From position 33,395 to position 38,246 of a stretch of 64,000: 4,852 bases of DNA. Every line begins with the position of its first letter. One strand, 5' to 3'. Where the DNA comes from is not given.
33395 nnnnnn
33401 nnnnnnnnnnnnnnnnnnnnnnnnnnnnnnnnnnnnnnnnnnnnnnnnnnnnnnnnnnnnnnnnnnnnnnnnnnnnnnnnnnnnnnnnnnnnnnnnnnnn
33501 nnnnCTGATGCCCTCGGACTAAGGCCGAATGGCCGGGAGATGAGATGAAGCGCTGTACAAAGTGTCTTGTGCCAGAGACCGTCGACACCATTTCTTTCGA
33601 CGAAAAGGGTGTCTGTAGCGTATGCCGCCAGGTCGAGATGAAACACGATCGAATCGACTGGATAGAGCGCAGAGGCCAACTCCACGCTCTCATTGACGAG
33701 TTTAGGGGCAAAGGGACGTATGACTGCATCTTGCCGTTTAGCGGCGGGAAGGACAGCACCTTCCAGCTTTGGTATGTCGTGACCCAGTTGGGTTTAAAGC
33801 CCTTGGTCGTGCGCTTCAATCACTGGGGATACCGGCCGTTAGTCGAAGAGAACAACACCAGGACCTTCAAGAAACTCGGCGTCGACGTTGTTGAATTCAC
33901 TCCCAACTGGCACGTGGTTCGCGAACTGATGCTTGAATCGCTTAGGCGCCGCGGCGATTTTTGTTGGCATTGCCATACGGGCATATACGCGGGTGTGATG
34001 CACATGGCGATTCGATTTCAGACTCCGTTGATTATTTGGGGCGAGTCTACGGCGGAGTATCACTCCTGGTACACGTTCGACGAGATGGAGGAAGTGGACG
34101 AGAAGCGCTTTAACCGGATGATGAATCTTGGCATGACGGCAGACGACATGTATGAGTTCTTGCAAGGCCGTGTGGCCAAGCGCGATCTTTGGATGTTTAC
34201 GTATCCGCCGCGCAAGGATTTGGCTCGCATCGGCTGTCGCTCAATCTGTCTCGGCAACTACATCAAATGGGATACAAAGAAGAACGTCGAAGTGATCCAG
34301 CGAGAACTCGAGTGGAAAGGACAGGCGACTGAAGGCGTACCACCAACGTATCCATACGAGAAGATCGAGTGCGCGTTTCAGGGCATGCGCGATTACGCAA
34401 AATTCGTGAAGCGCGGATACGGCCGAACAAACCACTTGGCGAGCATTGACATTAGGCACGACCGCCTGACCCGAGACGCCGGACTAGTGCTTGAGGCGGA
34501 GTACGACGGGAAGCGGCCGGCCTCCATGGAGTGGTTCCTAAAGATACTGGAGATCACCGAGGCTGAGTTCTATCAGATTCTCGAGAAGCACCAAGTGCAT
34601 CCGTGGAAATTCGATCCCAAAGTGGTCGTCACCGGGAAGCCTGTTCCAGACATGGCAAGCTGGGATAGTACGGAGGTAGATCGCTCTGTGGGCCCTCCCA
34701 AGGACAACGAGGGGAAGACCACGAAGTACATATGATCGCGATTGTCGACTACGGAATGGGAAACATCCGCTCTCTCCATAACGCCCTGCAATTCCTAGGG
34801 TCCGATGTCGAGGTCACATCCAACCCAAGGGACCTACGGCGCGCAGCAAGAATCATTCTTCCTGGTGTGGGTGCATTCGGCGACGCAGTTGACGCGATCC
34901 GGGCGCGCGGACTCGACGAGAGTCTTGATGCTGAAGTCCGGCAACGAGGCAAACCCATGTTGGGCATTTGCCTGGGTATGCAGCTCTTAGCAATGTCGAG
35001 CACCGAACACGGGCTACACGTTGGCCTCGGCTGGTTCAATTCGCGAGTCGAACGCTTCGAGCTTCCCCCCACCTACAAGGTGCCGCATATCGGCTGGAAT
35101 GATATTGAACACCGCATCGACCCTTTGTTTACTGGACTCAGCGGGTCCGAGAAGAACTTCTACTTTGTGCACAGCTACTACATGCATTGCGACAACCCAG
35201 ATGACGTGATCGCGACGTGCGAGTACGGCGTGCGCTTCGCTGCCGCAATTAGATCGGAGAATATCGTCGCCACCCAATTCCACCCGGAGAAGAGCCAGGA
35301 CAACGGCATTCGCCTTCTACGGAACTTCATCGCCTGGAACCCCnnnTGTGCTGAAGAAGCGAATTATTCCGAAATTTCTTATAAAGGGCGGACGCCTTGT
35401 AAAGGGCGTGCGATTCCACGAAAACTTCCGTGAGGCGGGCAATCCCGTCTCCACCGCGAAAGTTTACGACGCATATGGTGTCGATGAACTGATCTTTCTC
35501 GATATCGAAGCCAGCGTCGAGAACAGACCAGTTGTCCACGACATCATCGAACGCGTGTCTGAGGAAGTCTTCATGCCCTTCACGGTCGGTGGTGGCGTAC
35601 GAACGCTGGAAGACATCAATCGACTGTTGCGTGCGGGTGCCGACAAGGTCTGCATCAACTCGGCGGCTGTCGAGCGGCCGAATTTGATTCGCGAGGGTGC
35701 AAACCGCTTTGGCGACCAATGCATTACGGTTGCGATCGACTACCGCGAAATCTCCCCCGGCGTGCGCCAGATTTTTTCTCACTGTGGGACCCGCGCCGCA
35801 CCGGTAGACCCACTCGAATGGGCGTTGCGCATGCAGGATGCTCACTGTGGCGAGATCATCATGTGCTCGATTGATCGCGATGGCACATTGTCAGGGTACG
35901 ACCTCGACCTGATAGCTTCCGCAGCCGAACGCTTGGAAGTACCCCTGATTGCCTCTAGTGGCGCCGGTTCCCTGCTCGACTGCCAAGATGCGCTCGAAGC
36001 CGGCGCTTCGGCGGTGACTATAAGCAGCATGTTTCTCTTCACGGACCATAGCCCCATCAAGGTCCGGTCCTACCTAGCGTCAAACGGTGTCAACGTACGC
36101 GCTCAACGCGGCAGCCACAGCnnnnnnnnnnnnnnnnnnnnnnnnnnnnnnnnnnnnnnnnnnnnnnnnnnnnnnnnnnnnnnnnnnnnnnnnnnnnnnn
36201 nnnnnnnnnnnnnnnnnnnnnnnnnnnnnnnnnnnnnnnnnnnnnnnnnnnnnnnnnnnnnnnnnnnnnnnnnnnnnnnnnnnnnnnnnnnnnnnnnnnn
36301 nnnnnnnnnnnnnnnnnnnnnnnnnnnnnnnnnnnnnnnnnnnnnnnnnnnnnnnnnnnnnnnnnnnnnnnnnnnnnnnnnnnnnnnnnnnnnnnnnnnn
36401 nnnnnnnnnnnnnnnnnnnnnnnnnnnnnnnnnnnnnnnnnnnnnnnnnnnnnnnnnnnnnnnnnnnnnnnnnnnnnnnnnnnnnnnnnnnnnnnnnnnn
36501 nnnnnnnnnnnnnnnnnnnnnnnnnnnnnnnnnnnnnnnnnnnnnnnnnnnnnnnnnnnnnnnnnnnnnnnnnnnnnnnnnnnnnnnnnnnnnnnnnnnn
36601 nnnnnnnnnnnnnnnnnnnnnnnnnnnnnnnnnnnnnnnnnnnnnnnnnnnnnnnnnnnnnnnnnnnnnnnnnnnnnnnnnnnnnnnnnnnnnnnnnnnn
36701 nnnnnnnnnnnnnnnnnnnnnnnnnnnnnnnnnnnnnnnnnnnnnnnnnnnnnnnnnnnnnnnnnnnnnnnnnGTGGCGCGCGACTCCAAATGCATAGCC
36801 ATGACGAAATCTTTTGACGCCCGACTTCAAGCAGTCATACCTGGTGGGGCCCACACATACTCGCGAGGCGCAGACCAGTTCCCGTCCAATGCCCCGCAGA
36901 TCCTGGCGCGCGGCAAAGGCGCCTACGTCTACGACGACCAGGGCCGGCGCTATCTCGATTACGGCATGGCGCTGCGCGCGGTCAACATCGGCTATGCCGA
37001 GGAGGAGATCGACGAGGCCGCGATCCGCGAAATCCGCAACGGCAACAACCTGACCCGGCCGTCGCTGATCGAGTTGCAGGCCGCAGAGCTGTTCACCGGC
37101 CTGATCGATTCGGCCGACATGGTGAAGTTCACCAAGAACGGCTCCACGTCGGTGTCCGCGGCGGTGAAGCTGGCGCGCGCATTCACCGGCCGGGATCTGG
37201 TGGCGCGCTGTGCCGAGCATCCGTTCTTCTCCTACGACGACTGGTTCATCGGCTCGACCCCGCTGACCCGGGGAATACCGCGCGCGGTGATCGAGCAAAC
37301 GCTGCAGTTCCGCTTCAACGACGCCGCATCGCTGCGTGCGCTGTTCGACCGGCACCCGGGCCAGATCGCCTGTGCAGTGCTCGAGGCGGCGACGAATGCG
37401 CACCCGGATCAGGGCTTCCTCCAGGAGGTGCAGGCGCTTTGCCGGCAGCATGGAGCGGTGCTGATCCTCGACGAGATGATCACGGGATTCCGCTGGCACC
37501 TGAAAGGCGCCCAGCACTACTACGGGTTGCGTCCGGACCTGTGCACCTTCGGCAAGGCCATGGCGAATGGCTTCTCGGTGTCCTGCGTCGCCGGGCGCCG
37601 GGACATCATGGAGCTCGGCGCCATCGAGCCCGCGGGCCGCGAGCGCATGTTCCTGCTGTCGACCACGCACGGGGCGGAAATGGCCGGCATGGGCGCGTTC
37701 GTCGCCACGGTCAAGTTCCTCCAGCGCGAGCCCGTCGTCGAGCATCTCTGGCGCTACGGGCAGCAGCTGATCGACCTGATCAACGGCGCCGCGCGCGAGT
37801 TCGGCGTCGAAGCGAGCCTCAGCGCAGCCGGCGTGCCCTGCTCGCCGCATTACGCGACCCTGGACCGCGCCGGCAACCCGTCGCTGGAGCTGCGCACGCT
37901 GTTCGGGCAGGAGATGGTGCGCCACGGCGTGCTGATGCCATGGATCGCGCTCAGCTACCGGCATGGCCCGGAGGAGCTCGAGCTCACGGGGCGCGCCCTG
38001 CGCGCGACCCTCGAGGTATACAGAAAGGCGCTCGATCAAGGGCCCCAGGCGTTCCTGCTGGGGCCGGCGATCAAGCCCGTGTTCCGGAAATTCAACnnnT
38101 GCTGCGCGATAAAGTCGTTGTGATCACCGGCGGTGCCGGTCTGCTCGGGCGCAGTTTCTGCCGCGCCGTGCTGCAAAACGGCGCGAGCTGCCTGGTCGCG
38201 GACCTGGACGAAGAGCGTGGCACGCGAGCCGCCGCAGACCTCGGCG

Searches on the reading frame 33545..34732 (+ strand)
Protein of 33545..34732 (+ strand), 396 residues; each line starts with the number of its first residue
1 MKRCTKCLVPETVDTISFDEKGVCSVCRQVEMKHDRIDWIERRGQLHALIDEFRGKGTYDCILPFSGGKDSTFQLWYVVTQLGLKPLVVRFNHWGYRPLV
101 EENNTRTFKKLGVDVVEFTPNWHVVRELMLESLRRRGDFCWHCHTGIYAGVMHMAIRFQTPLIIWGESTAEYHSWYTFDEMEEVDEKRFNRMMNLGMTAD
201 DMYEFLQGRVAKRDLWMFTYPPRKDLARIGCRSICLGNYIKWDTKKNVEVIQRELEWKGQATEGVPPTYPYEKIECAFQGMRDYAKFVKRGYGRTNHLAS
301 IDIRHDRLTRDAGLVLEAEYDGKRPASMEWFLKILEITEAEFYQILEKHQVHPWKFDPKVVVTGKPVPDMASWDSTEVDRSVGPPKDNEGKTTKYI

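Call 34: search_protein_families(library=ncbifam, proteins=[window:33545-34732:+], max_evalue=1e-12)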
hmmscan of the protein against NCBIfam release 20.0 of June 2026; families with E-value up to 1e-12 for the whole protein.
window:33545-34732:+ (396 aa): 1 family
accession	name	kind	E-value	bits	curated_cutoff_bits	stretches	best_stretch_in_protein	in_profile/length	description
TIGR03573.1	WbuX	subfamily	5.5e-111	371.3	203.2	1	1-346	1-343/344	N-acetyl sugar amidotransferase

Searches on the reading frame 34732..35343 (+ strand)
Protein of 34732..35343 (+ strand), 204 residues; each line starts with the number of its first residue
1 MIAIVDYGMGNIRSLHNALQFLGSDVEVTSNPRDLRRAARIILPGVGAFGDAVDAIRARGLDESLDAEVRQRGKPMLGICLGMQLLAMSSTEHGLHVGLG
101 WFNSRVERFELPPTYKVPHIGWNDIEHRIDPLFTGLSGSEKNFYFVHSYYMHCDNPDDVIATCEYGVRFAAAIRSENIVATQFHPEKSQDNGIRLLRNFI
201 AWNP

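Call 34: search_protein_families(library=ncbifam, proteins=[window:34732-35343:+], max_evalue=1e-12)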
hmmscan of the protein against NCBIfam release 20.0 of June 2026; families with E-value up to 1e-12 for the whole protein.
window:34732-35343:+ (204 aa): 2 families
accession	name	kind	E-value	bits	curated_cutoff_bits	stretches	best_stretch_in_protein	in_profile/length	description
TIGR01855.1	IMP_synth_hisH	equivalog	7.3e-68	228.3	105.4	1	2-201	1-197/198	imidazole glycerol phosphate synthase subunit HisH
NF010608.0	PRK14004.1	equivalog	1.6e-44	152.1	216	1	1-201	1-208/210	imidazole glycerol phosphate synthase subunit HisH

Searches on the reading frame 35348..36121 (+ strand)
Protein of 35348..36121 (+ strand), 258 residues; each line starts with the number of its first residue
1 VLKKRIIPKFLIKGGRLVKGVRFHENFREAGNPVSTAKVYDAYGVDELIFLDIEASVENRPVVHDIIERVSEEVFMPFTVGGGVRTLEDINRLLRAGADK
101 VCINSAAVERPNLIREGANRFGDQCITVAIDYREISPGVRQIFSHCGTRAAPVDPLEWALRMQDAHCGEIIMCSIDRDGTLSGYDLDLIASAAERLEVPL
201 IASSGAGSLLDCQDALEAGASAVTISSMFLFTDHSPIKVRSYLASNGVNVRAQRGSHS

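Call 34: search_protein_families(library=ncbifam, proteins=[window:35348-36121:+], max_evalue=1e-12)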
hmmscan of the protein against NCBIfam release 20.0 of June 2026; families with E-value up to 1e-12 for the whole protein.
window:35348-36121:+ (258 aa): 8 families
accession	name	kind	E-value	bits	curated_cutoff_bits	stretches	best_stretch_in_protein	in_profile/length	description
TIGR03572.1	WbuZ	equivalog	4.1e-82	275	299.7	1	1-231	1-232/232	glycosyl amidation-associated protein WbuZ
TIGR00735.1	hisF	equivalog_domain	2.6e-75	253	294.55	1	1-251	1-254/254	imidazole glycerol phosphate synthase subunit HisF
NF038364.1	AglZ_HisF2_fam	equivalog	9.5e-69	231.5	310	1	2-234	1-233/248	AglZ/HisF2 family acetamidino modification protein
TIGR00007.1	TIGR00007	equivalog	1.3e-33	116.6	228.95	1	13-226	8-218/231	1-(5-phosphoribosyl)-5-[(5-phosphoribosylamino)methylideneamino]imidazole-4-carboxamide isomerase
NF010112.0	PRK13585.1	equivalog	3.3e-33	115.2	243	1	6-228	5-223/241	1-(5-phosphoribosyl)-5-[(5-phosphoribosylamino)methylideneamino]imidazole-4-carboxamide isomerase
TIGR01919.1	hisA-trpF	equivalog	1.3e-21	77.3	306.45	1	27-214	27-210/243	bifunctional 1-(5-phosphoribosyl)-5-((5-phosphoribosylamino)methylideneamino)imidazole-4-carboxamide isomerase/phosphoribosylanthranilate is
NF003156.0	PRK04128.1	equivalog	1.2e-15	58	285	1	6-225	4-210/231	1-(5-phosphoribosyl)-5-((5-phosphoribosylamino)methylideneamino)imidazole-4-carboxamide isomerase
NF010113.0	PRK13586.1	equivalog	1.2e-13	51.2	238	1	5-221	3-213/232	1-(5-phosphoribosyl)-5-((5-phosphoribosylamino)methylideneamino)imidazole-4-carboxamide isomerase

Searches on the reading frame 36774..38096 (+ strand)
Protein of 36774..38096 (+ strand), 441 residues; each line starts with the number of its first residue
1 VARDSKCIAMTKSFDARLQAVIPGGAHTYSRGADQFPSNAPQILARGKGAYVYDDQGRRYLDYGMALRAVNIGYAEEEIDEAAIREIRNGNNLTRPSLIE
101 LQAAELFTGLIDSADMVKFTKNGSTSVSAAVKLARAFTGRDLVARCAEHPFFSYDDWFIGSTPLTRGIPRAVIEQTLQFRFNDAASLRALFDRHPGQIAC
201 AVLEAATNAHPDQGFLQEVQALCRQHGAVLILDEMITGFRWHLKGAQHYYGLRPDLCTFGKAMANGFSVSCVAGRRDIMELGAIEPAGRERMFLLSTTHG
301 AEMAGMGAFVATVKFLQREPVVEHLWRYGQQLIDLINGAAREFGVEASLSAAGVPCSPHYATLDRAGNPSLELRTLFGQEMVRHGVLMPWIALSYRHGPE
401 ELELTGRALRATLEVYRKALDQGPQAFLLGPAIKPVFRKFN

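Call 34: search_protein_families(library=ncbifam, proteins=[window:36774-38096:+], max_evalue=1e-12)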
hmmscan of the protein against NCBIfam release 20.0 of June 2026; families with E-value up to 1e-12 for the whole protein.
window:36774-38096:+ (441 aa): 57 families (the best 25 are shown)
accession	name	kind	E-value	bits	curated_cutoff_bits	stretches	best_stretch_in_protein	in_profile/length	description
NF004856.0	PRK06209.1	equivalog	3.6e-202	671.8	486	1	10-441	10-441/450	glutamate-1-semialdehyde 2,1-aminomutase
NF000818.0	PRK00062.1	subfamily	2e-64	217.8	398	1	17-357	12-358/429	glutamate-1-semialdehyde 2,1-aminomutase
TIGR00713.1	hemL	equivalog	6.5e-60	203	527.3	1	18-389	9-391/423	glutamate-1-semialdehyde 2,1-aminomutase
NF041362.1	GntE_guanitoxin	equivalog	1.4e-57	195.2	525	1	11-356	8-363/426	guanitoxin biosynthesis PLP-dependent transaminase GntE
NF009055.0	PRK12389.1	equivalog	2.2e-51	174.9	637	1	15-350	10-352/431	glutamate-1-semialdehyde 2,1-aminomutase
NF001864.0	PRK00615.1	equivalog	6.9e-28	97.4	706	1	20-354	16-357/433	glutamate-1-semialdehyde aminotransferase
TIGR00707.1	argD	subfamily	8.4e-28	97.2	410.05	1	41-337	10-307/381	acetylornithine/succinylornithine family transaminase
NF005993.0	PRK08117.1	subfamily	1.1e-27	96.7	574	1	187-348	195-355/433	aspartate aminotransferase family protein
NF004718.0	PRK06062.1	subfamily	3.7e-27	95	472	1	195-334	215-354/454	hypothetical protein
NF002797.0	PRK02936.1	equivalog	7.1e-27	94.1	496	1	44-325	15-292/385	acetylornithine transaminase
NF005102.0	PRK06541.1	equivalog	8.1e-26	90.6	574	1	34-137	28-135/460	aspartate aminotransferase family protein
NF005812.0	PRK07678.1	subfamily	1.2e-25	90.1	488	0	210-337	230-357/451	aminotransferase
NF006368.0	PRK08593.1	equivalog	3.7e-25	88.4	570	1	209-344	225-353/448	aspartate aminotransferase family protein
TIGR01885.1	Orn_aminotrans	equivalog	5.1e-25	88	378.4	1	39-337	18-324/402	ornithine--oxo-acid transaminase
NF052567.1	OmAmTferAptACaul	equivalog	1.7e-24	86.4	500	1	208-328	220-341/431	omega-aminotransferase AptA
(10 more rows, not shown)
